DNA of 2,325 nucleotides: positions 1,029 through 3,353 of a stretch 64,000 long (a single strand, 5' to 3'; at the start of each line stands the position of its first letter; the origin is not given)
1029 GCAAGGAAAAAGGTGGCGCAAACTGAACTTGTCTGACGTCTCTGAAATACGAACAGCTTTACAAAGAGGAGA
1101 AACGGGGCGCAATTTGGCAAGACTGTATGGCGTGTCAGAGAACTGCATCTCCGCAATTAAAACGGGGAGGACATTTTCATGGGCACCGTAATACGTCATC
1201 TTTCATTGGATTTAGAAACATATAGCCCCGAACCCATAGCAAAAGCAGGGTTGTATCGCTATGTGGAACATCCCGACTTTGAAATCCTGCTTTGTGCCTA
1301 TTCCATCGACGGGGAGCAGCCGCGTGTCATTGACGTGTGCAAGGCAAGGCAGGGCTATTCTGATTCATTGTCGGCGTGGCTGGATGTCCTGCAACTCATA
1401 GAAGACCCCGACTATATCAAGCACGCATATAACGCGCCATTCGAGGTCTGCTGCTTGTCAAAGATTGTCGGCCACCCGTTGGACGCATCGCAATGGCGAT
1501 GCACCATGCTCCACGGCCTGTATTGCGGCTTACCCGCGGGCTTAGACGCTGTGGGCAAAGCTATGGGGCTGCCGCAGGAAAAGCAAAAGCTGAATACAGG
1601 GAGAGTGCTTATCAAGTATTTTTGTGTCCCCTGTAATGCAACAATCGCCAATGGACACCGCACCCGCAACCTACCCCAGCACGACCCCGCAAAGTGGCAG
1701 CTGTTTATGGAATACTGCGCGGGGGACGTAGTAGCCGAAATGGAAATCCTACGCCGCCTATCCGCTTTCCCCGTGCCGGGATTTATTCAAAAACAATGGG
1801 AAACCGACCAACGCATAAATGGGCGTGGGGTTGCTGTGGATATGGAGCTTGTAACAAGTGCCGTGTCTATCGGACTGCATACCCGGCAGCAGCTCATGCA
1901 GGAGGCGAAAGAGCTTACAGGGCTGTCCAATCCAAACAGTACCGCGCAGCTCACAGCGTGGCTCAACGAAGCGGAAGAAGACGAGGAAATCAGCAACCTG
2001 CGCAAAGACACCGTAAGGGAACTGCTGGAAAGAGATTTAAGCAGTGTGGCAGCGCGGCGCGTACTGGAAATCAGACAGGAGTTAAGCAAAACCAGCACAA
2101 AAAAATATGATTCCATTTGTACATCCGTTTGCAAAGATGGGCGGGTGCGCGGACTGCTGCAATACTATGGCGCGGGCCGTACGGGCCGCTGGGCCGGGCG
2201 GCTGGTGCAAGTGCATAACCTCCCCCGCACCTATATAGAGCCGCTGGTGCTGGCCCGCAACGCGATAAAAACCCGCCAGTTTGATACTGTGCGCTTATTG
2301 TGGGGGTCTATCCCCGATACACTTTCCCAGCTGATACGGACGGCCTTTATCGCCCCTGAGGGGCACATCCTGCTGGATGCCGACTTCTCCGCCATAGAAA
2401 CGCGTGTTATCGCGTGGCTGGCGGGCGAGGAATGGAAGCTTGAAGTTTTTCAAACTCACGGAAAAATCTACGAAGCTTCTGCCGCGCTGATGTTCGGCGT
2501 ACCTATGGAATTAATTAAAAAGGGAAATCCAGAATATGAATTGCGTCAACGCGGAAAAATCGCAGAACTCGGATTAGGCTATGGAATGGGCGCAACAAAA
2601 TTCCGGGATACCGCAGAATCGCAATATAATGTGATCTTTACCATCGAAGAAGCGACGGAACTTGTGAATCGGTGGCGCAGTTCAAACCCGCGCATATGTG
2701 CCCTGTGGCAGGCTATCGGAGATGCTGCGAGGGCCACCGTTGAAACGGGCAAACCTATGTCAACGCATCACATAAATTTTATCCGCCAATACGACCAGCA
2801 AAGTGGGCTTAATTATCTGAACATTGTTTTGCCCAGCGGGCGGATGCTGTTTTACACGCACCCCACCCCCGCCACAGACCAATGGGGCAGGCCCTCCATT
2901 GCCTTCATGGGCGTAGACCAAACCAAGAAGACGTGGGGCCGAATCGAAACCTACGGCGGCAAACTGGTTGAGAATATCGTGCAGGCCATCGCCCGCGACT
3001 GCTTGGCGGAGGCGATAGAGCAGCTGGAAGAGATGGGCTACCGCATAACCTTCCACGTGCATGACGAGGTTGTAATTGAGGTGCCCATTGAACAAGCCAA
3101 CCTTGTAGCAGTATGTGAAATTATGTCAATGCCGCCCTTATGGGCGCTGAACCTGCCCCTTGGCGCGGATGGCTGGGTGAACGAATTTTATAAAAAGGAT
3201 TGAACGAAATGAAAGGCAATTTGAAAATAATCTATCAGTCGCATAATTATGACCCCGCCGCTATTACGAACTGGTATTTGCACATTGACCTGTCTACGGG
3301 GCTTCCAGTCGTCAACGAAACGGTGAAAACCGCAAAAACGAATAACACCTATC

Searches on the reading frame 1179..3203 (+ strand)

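Call 51: search_protein_families(library=phrogs, proteins=[window:1179-3203:+], max_evalue=0.00001)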
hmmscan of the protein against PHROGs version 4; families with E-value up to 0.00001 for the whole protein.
window:1179-3203:+ (674 aa): 4 families
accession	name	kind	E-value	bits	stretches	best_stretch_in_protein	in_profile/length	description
phrog_17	-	DNA, RNA and nucleotide metabolism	1.5e-130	438.4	1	6-669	671-1228/1445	DNA polymerase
phrog_10285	-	DNA, RNA and nucleotide metabolism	1.5e-90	304.5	1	347-674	3-321/321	DNA polymerase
phrog_7766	-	DNA, RNA and nucleotide metabolism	3.3e-54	184.1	1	490-674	6-186/186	DNA polymerase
phrog_2573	-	DNA, RNA and nucleotide metabolism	5e-07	30.2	0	386-518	5-142/336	DNA polymerase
